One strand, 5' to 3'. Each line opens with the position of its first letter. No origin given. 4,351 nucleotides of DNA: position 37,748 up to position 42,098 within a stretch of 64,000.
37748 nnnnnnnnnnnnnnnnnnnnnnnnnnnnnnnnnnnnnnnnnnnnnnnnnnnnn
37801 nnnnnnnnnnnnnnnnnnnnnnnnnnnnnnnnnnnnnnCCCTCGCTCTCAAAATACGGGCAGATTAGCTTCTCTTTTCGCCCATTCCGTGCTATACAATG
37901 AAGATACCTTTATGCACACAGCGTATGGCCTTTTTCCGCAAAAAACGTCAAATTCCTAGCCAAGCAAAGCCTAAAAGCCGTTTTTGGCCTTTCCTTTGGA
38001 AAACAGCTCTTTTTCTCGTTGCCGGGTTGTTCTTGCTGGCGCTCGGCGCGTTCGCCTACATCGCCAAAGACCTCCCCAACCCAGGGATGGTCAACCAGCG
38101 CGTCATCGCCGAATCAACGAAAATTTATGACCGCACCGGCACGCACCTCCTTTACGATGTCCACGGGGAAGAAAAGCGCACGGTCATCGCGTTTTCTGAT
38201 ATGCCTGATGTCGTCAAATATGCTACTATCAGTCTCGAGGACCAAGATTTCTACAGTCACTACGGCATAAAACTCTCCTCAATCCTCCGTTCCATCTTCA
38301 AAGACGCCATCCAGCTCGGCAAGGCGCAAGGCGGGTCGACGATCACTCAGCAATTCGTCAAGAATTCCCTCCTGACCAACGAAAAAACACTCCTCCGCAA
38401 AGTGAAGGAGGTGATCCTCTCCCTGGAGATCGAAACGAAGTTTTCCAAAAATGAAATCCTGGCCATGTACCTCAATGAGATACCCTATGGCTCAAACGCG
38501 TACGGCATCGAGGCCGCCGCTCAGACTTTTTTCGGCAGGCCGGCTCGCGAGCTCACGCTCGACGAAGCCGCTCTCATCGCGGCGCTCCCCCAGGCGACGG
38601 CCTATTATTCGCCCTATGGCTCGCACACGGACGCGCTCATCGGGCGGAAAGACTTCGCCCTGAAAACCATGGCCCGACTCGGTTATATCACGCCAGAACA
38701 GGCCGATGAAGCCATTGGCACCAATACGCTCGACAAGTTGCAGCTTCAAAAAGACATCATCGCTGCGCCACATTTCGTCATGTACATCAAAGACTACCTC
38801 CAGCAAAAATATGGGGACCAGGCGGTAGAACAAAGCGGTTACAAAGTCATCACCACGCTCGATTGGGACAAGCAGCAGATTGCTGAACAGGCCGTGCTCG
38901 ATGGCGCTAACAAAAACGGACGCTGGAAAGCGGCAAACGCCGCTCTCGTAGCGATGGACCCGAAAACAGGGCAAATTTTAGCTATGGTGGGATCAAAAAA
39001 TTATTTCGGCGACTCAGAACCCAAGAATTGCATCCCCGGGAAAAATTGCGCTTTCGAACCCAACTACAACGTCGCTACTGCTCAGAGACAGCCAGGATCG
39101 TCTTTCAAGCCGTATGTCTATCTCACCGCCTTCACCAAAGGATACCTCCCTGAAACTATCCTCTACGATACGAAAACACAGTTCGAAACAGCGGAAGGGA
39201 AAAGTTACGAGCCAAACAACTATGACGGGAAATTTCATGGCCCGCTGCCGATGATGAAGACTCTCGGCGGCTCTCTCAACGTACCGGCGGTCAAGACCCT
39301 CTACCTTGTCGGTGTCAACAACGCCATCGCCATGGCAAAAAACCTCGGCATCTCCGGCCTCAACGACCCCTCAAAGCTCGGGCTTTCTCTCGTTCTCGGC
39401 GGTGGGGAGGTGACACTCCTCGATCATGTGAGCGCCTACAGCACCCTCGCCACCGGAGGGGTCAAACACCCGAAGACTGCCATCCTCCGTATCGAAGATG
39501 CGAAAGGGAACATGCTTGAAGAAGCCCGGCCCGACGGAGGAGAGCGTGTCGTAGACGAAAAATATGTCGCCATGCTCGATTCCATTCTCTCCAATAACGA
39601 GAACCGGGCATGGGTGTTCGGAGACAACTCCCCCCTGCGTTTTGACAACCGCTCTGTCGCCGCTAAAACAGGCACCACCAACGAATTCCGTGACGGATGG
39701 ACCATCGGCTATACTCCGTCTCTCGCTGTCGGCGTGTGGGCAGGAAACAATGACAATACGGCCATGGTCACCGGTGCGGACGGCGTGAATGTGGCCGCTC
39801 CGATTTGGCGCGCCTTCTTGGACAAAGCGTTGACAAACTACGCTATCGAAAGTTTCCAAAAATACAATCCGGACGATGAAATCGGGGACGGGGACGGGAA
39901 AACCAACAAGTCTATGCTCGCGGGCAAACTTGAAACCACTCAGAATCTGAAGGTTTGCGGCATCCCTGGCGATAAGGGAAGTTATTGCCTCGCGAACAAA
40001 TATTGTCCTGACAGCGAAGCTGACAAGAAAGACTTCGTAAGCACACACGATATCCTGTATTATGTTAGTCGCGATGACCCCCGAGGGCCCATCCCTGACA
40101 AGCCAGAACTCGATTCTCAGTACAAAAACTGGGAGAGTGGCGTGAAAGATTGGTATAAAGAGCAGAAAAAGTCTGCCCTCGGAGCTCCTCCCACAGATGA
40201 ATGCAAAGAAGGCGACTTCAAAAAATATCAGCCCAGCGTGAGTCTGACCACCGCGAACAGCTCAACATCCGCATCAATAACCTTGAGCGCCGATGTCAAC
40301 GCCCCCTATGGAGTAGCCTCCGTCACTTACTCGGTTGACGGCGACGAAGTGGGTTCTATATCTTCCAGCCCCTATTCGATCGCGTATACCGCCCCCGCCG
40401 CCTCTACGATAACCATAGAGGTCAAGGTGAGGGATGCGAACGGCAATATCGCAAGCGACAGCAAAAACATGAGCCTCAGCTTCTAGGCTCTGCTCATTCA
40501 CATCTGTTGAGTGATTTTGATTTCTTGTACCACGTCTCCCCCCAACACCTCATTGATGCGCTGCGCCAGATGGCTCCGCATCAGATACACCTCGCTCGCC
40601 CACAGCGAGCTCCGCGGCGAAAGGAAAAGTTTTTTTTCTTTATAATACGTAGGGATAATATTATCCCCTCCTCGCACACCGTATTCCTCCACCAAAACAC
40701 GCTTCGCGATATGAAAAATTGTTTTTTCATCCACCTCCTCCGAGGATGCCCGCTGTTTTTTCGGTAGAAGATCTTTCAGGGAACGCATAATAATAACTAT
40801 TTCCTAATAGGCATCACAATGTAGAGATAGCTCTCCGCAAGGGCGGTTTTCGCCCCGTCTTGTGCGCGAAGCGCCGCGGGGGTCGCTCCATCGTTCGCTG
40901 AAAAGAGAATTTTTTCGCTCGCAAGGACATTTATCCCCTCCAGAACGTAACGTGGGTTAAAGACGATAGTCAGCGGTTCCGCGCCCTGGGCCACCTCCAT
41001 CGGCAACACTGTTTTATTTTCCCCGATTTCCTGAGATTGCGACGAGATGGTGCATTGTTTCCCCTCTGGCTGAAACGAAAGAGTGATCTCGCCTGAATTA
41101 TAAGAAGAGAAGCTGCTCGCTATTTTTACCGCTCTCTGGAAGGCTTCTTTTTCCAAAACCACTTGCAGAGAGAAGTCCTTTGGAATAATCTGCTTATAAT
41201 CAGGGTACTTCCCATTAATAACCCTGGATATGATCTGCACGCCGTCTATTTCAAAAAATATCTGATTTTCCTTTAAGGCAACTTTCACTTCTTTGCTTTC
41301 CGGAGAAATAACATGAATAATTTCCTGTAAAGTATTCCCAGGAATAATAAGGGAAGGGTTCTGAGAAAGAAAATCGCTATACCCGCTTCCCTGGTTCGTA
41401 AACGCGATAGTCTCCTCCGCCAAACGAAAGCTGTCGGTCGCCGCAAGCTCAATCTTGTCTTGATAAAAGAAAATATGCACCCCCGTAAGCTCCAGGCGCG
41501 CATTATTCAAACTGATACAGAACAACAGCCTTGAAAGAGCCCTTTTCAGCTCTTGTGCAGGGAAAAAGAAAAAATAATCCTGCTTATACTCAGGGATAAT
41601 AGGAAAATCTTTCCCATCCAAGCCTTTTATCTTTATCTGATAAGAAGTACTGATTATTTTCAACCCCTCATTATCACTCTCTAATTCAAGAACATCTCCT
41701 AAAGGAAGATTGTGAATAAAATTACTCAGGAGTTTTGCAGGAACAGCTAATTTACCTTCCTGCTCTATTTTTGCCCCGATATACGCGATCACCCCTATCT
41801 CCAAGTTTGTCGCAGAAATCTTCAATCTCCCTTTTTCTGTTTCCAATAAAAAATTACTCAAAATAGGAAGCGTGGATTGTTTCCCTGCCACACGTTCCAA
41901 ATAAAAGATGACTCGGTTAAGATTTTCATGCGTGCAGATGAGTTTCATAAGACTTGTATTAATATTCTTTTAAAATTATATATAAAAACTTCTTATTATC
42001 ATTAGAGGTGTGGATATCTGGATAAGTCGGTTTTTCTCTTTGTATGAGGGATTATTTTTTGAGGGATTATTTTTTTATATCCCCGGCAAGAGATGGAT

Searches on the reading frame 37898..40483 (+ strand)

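Call 14: search_protein_families(library=pfam, proteins=[window:37898-40483:+], max_evalue=0.001)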
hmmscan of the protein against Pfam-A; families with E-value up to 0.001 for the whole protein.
window:37898-40483:+ (862 aa): 3 families
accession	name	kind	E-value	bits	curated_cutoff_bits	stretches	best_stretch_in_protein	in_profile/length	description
PF00912.28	Transgly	-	5.4e-56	189.3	27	1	86-258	6-177/178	Transglycosylase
PF00905.27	Transpeptidase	-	9.8e-24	84.5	22.1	1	349-641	2-298/299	Penicillin binding protein transpeptidase domain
PF17957.7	Big_7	-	4.8e-07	30.8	24.1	1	779-842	1-70/70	Bacterial Ig domain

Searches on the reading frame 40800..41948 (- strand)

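Call 32: search_protein_families(library=pfam, proteins=[window:40800-41948:-], max_evalue=0.001)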
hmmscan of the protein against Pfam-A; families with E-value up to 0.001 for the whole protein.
window:40800-41948:- (383 aa): 3 families
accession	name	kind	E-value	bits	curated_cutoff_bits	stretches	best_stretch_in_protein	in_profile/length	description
PF02767.21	DNA_pol3_beta_2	-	1.5e-25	90.2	27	1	130-250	3-116/116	DNA polymerase III beta subunit, central domain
PF00712.24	DNA_pol3_beta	-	2.6e-22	79.7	24.4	1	1-119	1-120/120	DNA polymerase III beta subunit, N-terminal domain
PF02768.20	DNA_pol3_beta_3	-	1e-16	61.2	27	1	252-364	1-109/121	DNA polymerase III beta subunit, C-terminal domain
